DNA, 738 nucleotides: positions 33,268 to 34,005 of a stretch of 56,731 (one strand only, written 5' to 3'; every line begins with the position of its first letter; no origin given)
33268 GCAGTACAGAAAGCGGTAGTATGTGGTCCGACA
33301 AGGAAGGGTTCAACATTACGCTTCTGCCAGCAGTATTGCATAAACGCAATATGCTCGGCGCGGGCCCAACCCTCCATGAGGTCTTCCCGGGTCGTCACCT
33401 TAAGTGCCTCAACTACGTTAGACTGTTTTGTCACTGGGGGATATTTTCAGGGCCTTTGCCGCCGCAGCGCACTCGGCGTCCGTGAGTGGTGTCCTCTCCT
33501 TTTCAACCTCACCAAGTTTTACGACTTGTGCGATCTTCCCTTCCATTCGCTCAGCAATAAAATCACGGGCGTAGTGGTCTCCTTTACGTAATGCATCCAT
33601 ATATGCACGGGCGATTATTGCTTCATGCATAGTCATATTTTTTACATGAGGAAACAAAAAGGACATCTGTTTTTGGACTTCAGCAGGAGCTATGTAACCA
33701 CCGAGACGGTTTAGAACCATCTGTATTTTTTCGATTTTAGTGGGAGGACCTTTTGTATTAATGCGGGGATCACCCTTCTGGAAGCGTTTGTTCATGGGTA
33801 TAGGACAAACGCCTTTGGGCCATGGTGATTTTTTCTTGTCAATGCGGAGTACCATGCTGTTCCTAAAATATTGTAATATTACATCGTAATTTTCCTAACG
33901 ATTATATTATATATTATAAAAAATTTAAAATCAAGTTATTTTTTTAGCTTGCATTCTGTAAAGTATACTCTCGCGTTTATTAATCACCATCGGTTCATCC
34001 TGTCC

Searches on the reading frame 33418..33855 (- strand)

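Call 3: search_protein_families(library=pfam, proteins=[window:33418-33855:-], max_evalue=0.01)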
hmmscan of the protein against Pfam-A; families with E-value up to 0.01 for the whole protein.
window:33418-33855:- (145 aa): 1 family
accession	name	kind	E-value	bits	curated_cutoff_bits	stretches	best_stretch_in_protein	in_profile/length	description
PF18932.5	DUF5681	-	0.0033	18.4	27.5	0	23-106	3-74/77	Family of unknown function (DUF5681)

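Call 5: search_protein_families(library=phrogs, proteins=[window:33418-33855:-], max_evalue=0.001)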
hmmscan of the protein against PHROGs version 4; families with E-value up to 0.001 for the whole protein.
window:33418-33855:- (145 aa): 0 families
